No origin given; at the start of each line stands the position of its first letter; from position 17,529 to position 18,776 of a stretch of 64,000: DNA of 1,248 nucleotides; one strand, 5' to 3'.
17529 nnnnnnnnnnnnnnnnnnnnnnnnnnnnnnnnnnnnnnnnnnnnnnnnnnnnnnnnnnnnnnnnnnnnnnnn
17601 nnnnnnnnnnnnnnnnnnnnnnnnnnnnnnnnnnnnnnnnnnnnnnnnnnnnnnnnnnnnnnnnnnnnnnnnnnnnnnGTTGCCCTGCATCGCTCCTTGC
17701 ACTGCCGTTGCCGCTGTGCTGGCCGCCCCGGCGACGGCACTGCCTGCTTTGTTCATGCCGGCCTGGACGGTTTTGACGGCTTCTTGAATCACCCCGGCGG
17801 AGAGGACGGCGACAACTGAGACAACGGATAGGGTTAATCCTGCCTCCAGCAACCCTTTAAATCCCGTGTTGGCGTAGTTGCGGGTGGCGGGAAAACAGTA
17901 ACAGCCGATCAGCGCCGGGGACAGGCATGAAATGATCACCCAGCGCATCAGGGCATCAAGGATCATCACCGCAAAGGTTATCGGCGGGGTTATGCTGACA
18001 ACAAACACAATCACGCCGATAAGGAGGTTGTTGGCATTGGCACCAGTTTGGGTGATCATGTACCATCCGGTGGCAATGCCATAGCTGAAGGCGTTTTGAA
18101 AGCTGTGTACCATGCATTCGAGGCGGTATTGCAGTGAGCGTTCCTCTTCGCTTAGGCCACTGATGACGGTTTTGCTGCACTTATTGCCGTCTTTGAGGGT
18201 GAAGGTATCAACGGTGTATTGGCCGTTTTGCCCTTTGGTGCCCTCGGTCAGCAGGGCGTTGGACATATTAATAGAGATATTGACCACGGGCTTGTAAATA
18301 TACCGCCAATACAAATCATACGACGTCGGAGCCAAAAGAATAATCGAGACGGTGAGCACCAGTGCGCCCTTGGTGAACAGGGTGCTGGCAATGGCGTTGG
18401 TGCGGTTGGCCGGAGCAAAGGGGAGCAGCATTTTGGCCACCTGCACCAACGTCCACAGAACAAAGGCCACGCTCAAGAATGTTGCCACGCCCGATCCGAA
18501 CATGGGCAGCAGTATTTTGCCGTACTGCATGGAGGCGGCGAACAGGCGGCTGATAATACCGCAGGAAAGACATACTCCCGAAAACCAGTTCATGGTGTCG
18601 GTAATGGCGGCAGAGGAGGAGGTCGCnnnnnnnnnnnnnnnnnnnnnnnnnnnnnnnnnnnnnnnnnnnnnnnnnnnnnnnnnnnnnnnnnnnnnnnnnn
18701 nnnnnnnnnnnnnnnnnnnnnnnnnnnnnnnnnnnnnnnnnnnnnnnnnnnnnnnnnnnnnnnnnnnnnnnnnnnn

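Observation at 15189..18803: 1204-aa chimeric protein: VirB6-like membrane core + catalytically intact M23 peptidoglycan peptidase + Gly-rich segment + roughly 260-aa coiled coil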

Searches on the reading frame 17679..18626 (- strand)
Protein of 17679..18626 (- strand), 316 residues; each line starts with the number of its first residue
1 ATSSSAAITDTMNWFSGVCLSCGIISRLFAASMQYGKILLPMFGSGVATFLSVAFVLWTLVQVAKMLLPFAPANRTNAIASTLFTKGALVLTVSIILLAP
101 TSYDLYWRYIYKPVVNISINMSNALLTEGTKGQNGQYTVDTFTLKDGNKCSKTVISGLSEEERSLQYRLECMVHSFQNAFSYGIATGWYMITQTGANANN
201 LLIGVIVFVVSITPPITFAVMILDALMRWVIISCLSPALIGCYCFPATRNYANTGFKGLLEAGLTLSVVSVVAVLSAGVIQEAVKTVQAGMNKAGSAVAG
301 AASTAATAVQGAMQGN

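Call 28: find_homologous_proteins(query=A3, max_evalue=0.001)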
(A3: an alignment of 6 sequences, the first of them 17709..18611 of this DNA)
Query A3 (6 sequences) (301 aa, profile of the alignment): 2 proteins with E <= 0.001 among 8000 candidates.
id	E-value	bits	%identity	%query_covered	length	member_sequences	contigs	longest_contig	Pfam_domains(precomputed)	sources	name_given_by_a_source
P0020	9.7e-99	349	85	91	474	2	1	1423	PF01551.30,PF04610.20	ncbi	ncbi:MAG: peptidoglycan DD-metalloendopeptidase family protein, partial [Holosporales bacterium]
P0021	4.1e-97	343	24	88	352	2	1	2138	-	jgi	jgi:hypothetical protein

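Call 44: search_solved_structures(query=A3, max_evalue=10, show_alignments=2)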
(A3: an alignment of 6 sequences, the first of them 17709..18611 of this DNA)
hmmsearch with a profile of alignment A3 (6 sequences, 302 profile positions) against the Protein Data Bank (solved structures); distinct sequences matched with E-value up to 10: 1.
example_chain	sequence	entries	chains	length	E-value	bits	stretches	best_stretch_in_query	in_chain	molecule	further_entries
2na4_A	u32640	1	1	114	0.85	12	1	218-251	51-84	Curli production assembly/transport component CsgE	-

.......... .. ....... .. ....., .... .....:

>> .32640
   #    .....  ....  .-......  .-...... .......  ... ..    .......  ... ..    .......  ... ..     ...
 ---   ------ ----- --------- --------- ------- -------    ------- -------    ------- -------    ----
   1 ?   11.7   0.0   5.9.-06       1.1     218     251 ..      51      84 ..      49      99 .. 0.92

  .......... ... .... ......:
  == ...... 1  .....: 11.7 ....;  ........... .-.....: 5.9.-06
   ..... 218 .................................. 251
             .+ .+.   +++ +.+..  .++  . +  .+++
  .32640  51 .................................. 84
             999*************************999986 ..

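Call 50: search_protein_representatives(alignment_id=A4)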
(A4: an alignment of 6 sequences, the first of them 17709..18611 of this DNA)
Query: 6 sequences, 514 profile positions. Proteins with E-value up to 0.001 (for the whole library): 868; up to 1e-10: 325; up to 1e-30: 50. The best 150 are listed.
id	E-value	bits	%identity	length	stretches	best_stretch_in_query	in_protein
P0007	3.4e-206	702.2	-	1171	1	1-513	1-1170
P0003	2.1e-187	640.3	-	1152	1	28-513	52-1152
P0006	4.4e-166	569.9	-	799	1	2-464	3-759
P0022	5.5e-147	506.9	-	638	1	53-437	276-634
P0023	1.5e-107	376.8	-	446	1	17-366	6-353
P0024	4.9e-103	361.9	-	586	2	15-371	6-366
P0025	5.3e-57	210.0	-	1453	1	34-341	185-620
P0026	6.0e-57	209.8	-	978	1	35-483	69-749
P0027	6.0e-56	206.5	-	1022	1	40-368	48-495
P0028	1.4e-55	205.3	-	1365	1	28-374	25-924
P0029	2.1e-55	204.8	-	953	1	36-368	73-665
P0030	5.8e-52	193.4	-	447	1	31-319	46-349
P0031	4.2e-50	187.2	-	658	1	59-422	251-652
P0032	8.8e-48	179.6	-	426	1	32-363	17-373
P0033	1.1e-47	179.2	-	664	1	59-423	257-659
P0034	5.8e-47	176.9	-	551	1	37-372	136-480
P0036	6.8e-44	166.8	-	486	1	16-438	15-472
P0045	5.5e-39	150.6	-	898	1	48-377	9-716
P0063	4.9e-33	130.9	-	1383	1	37-477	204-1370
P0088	5.9e-26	107.6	-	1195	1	29-341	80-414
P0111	2.9e-21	92.1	-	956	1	60-497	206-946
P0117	2.7e-20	88.9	-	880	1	48-494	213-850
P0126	1.3e-19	86.7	-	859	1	60-499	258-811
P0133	1.2e-18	83.4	-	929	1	59-505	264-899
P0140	1.1e-17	80.3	-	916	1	47-464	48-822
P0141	1.3e-17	80.1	-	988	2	57-310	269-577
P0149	3.8e-17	78.5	-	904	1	42-469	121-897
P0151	4.7e-17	78.2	-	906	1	59-479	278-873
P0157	1.5e-16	76.6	-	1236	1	31-472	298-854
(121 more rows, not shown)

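Call 52: list_cluster_members(proteins=[P0025, P0026, P0027, P0028, P0029, P0030, P0031, P0032, P0034, P0036])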
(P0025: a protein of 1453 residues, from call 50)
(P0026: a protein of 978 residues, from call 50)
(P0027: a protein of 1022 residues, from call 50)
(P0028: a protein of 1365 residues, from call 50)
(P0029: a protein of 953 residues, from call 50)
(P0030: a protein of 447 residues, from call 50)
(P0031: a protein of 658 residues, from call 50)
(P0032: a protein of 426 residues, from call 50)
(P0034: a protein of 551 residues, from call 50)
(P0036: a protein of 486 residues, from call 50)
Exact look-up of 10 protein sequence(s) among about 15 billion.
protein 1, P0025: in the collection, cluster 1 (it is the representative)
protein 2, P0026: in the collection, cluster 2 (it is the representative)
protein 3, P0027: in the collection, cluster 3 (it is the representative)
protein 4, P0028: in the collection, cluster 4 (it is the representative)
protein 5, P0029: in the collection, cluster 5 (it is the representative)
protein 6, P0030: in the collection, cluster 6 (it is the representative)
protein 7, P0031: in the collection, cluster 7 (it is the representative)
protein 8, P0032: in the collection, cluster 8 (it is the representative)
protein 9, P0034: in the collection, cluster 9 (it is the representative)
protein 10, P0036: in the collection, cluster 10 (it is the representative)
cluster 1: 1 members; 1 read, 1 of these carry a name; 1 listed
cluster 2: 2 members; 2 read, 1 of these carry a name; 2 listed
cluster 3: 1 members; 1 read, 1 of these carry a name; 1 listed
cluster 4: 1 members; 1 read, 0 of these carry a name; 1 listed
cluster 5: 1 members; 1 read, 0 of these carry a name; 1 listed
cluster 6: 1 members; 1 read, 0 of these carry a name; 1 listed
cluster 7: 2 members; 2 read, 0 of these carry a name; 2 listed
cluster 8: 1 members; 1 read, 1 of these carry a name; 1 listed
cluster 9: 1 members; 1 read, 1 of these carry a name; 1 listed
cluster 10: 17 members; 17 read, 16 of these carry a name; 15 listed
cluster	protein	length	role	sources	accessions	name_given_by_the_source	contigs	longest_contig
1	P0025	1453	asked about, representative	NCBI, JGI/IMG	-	murein DD-endopeptidase MepM/ murein hydrolase activator NlpD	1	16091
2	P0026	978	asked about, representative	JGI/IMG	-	murein DD-endopeptidase MepM/ murein hydrolase activator NlpD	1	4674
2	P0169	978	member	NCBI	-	-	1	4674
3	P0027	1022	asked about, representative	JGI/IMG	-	murein DD-endopeptidase MepM/ murein hydrolase activator NlpD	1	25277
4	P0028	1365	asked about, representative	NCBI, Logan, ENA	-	-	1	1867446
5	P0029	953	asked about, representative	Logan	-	-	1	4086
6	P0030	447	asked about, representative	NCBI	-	-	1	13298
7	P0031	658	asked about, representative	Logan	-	-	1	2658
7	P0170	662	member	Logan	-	-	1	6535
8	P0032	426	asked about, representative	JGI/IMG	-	hypothetical protein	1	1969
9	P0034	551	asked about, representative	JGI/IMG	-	hypothetical protein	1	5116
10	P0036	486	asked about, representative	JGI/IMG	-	hypothetical protein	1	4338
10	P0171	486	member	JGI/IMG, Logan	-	hypothetical protein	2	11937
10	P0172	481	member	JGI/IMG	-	hypothetical protein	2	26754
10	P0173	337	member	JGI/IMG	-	type IV secretory pathway VirB6-like protein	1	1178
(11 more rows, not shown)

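Call 53: search_protein_families(library=pfam, proteins=[P0025, P0026, P0027, P0028, P0029, P0045, P0063, P0088], max_evalue=0.001)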
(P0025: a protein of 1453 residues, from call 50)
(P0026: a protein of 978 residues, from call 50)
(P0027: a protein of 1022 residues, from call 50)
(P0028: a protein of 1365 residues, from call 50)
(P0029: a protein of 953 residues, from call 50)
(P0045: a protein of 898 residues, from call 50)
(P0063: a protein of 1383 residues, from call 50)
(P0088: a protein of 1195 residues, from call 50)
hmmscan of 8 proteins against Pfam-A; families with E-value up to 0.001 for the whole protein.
P0025 (1453 aa): 1 family
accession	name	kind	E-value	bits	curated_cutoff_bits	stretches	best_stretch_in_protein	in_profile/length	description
PF01551.29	Peptidase_M23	-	1.6e-25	89.6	28.7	1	633-736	2-92/96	Peptidase family M23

P0026 (978 aa): 2 families
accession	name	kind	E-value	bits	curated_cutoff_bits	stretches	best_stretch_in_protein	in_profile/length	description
PF01551.29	Peptidase_M23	-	1.9e-22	79.7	28.7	1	444-541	1-96/96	Peptidase family M23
PF04610.19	TrbL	-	0.00029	21.1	25.9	1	265-358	99-188/215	TrbL/VirB6 plasmid conjugal transfer protein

P0027 (1022 aa): 2 families
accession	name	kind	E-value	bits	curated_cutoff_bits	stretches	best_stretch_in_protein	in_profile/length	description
PF01551.29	Peptidase_M23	-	1.8e-28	99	28.7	1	431-524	2-96/96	Peptidase family M23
PF04610.19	TrbL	-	1.9e-08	34.8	25.9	1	229-319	94-179/215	TrbL/VirB6 plasmid conjugal transfer protein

P0028 (1365 aa): 2 families
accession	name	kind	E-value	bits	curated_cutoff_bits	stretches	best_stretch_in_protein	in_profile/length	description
PF01551.29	Peptidase_M23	-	5.2e-25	87.9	28.7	1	533-628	2-96/96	Peptidase family M23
PF04610.19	TrbL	-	4.2e-05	23.8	25.9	1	289-395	79-190/215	TrbL/VirB6 plasmid conjugal transfer protein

P0029 (953 aa): 2 families
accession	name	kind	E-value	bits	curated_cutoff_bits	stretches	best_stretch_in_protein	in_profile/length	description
PF01551.29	Peptidase_M23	-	1.3e-29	102.6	28.7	1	478-574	2-96/96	Peptidase family M23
PF04610.19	TrbL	-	6.5e-07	29.8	25.9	1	274-367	96-188/215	TrbL/VirB6 plasmid conjugal transfer protein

P0045 (898 aa): 1 family
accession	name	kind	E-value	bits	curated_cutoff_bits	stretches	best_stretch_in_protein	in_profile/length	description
PF07464.16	ApoLp-III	-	0.00054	20.6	36.3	0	701-790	18-107/146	Apolipophorin-III precursor (apoLp-III)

P0063 (1383 aa): 2 families
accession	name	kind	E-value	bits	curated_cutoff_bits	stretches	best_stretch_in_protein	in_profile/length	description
PF03734.19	YkuD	-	6.1e-08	33.8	23.4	1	52-161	12-131/146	L,D-transpeptidase catalytic domain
PF10908.13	Tlde1_dom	-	0.00014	22.7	30.1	1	87-161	23-106/120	Tlde1 domain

P0088 (1195 aa): 1 family
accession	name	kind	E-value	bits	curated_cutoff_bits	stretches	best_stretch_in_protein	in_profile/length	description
PF00226.36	DnaJ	-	1.9e-07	31.5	27.8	1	967-1015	3-54/63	DnaJ domain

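Call 54: find_encoding_contigs(protein=P0028, flank=10000, max_places=2)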
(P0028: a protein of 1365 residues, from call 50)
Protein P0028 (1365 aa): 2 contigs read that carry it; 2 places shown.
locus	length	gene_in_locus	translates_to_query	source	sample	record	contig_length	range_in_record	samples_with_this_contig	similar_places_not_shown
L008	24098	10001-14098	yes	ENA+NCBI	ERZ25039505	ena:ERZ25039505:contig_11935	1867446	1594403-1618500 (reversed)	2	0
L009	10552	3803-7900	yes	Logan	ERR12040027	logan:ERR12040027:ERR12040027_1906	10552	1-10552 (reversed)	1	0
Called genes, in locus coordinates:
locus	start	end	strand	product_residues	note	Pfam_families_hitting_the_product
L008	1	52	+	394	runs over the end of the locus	PF13439:Glyco_transf_4, PF00534:Glycos_transf_1, PF13692:Glyco_trans_1_4, PF13524:Glyco_trans_1_2 (weak), PF20706:GT4-conflict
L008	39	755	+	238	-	PF00535:Glycos_transf_2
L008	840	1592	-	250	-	PF19069:DUF5765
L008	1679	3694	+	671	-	-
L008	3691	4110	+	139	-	-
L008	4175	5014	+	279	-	PF02540:NAD_synthase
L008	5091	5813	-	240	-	PF02674:Colicin_V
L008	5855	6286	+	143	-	PF03653:UPF0093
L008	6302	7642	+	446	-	PF00749:tRNA-synt_1c, PF19269:Anticodon_2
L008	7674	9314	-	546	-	PF01676:Metalloenzyme, PF06415:iPGM_N, PF01663:Phosphodiest (faint)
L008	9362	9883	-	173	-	-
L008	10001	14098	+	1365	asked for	PF01551:Peptidase_M23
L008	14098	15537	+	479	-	PF04610:TrbL (weak)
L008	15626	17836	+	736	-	PF18072:FGAR-AT_linker, PF00586:AIRS, PF02769:AIRS_C, PF00586:AIRS, PF02769:AIRS_C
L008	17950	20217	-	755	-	PF00390:malic, PF03949:Malic_M, PF01515:PTA_PTB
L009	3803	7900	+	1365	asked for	PF01551:Peptidase_M23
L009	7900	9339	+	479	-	PF04610:TrbL (weak)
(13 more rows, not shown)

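Call 58: find_encoding_contigs(protein=P0063, flank=10000, max_places=1)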
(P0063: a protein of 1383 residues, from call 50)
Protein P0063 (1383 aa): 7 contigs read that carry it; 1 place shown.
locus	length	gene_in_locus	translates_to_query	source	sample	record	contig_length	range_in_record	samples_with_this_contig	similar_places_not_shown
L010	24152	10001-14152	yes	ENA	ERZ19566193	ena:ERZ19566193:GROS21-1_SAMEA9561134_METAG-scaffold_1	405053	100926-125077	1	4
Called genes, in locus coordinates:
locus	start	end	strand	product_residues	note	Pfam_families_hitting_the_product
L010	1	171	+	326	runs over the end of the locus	PF01380:SIS, PF00571:CBS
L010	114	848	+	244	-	PF06835:LptC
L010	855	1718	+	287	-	PF03968:LptD_N (weak), PF06835:LptC (weak)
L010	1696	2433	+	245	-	PF00005:ABC_tran, PF12399:BCA_ABC_TP_C (weak)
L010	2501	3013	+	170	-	PF02623:FliW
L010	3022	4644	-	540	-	PF06418:CTP_synth_N, PF00117:GATase, PF07722:Peptidase_C26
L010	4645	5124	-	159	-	PF03840:SecG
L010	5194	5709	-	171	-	PF14352:DUF4402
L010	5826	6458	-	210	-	PF00625:Guanylate_kin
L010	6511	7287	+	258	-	PF00106:adh_short, PF08659:KR (faint), PF13561:adh_short_C2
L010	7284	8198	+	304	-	PF03547:Mem_trans, PF01758:SBF (weak)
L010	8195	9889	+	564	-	PF01321:Creatinase_N, PF16189:Creatinase_N_2, PF00557:Peptidase_M24, PF16188:Peptidase_M24_C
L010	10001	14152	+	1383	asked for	PF03734:YkuD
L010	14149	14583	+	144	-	-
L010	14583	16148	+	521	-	-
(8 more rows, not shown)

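Call 59: find_encoding_contigs(protein=P0172, flank=10000, max_places=1)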
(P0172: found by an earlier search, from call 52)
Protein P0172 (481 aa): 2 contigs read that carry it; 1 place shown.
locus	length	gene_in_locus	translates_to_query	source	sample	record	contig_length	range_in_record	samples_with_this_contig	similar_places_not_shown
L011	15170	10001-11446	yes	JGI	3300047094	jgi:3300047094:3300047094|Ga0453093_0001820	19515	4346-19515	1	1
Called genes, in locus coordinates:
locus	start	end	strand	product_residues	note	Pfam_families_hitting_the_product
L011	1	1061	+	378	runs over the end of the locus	PF01098:FTSW_RODA_SPOVE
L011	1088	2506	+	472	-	PF02321:OEP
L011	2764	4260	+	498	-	PF00180:Iso_dh, PF18324:Isocitrate_DH_C_bact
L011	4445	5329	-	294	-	-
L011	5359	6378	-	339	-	-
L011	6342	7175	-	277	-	-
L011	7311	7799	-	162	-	PF02643:DUF192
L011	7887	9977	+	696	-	-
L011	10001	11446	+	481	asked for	-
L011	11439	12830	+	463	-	-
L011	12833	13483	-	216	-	PF01728:FtsJ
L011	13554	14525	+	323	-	PF07728:AAA_5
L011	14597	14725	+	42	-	-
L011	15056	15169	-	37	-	?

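Call 74: search_protein_families(library=pfam, alignment_id=A7, max_evalue=0.001)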
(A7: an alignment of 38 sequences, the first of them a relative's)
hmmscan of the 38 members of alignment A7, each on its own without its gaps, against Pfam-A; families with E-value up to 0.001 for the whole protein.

A. member 1, P0055 (804 aa): 1 family
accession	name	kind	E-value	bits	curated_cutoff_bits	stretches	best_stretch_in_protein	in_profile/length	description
PF04610.19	TrbL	-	1.6e-06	28.5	25.9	1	244-382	57-194/215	TrbL/VirB6 plasmid conjugal transfer protein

B. families by the number of members that match (of 38 scanned): 2 families
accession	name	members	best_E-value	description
PF04610.19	TrbL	21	2.9e-09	TrbL/VirB6 plasmid conjugal transfer protein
PF01551.29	Peptidase_M23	2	1.7e-17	Peptidase family M23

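Call 76: predict_structure(alignment_id=A6)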
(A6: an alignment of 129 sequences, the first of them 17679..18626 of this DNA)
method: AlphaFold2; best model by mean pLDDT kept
length: 316 residues; sequences in the alignment: 129
mean_pLDDT: 88.5   pTM: 0.79
mean pLDDT of the five models: 88.5, 87.0, 86.9, 86.4, 85.8
residues with pLDDT >= 90: 196; 70-90: 99; 50-70: 21; < 50: 0
segments of 3 or more residues with pLDDT < 50: none
pLDDT, mean of each block of 10 residues (from residue 1): 73 84 93 93 95 96 93 90 95 95 94 93 87 58 64 91 93 90 90 86 93 93 94 95 95 96 93 89 85 83 84 77
secondary structure, 60 per line:
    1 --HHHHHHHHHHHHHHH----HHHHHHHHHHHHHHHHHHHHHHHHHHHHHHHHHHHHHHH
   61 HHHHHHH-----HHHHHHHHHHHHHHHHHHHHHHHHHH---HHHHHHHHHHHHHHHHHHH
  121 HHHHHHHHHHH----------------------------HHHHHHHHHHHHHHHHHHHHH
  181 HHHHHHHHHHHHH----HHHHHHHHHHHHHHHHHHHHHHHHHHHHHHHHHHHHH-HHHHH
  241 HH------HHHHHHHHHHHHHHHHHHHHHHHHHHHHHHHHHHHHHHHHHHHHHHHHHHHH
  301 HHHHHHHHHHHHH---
elements in order: H3-17 H22-67 H73-98 H102-131 H160-193 H198-234 H236-242 H249-313

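Call 78: fold_search(model_id=the predicted structure, library=pdb)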
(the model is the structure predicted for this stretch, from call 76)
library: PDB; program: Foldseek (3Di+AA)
matches with E <= 10: 575; with E <= 0.001: 0
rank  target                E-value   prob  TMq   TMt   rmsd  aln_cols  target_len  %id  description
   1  8rt9_F                1.5e-02  1.00  0.36  0.41  10.4       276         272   14  Stalk complex full-length structure (TrwJ/VirB5-TrwI/VirB6) from the fully-assembled R388 type IV secretion system det (released 2024-06-19)
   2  7o3v_F                3.6e-02  1.00  0.43  0.50   5.9       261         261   11  Stalk complex structure (TrwJ/VirB5-TrwI/VirB6) from the fully-assembled R388 type IV secretion system determined by c (released 2022-06-22)
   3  8rtd_L                3.6e-02  1.00  0.37  0.42  10.8       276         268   13  Stalk-Arches-IMC structure from the fully-assembled R388 type IV secretion system determined by cryo-EM. (released 2024-06-19)
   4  7o3v_J                3.8e-02  1.00  0.39  0.46   8.0       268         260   10  Stalk complex structure (TrwJ/VirB5-TrwI/VirB6) from the fully-assembled R388 type IV secretion system determined by c (released 2022-06-22)
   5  7o3v_G                7.1e-02  0.99  0.35  0.41   9.3       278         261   12  Stalk complex structure (TrwJ/VirB5-TrwI/VirB6) from the fully-assembled R388 type IV secretion system determined by c (released 2022-06-22)
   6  8r5s_A                1.9e-01  0.80  0.26  0.33  28.2       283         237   10  t113 - De-novo designed soluble homotetramer (released 2024-11-27)
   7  9itq_T                2.5e-01  0.23  0.15  0.18  23.2       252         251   12  Chloroflexus aurantiacus ATP synthase, state 3, focused refinement of FO (released 2025-03-19)
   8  6i1z_B                2.5e-01  0.15  0.17  0.18  23.5       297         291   13  Outward facing structure of apo CST (released 2019-06-05)
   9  7udn_B                3.4e-01  0.41  0.24  0.26  27.7       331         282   10  Crystal structure of designed helical repeat protein RPB_PLP1_R6 in alternative conformation 2 (released 2023-03-22)
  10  7vg4_A                3.4e-01  0.15  0.12  0.17  26.2       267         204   12  10,5-methenyltetrahydrofolate cyclohydrolase from Methylobacterium extorquens AM1 strain (released 2022-07-06)
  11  8r5s_E                3.6e-01  0.66  0.26  0.34  28.2       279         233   10  t113 - De-novo designed soluble homotetramer (released 2024-11-27)
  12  7rtu_B                3.7e-01  0.13  0.14  0.13  29.2       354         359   12  Cryo-EM structure of a TTYH2 trans-dimer (released 2021-08-25)
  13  9itt_Z                4.5e-01  0.38  0.20  0.25  22.0       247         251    9  Chloroflexus aurantiacus ADP-bound ATP synthase, state 2 (released 2025-03-19)
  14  6mrt_A                4.9e-01  0.23  0.21  0.23  22.5       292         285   16  12-meric ClyA pore complex (released 2019-05-15)
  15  8r5s_D                5.4e-01  0.47  0.27  0.33  27.7       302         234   10  t113 - De-novo designed soluble homotetramer (released 2024-11-27)
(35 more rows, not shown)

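Call 88: find_encoding_contigs(protein=P0027, flank=10000, max_places=1)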
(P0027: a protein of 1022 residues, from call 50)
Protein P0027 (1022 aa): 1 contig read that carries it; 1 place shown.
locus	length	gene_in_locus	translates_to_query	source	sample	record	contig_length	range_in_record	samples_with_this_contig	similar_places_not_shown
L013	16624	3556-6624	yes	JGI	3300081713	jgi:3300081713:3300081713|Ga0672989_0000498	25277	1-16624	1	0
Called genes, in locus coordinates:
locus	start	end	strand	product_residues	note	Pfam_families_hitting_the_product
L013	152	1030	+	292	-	PF01063:Aminotran_4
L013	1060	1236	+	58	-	-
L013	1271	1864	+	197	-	PF01066:CDP-OH_P_transf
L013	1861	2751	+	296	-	PF00459:Inositol_P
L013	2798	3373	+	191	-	PF00132:Hexapep (weak), PF25084:LbH_EIF2B (weak), PF25087:GMPPB_C (faint)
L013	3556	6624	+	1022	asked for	PF04610:TrbL, PF01551:Peptidase_M23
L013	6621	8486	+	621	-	-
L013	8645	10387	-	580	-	PF01321:Creatinase_N, PF16189:Creatinase_N_2, PF00557:Peptidase_M24, PF16188:Peptidase_M24_C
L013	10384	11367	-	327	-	PF01636:APH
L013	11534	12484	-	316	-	PF02401:LYTB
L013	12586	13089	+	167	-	-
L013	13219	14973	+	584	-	-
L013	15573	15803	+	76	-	PF12728:HTH_17 (weak)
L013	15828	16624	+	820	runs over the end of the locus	PF09250:Prim-Pol, PF13148:DUF3987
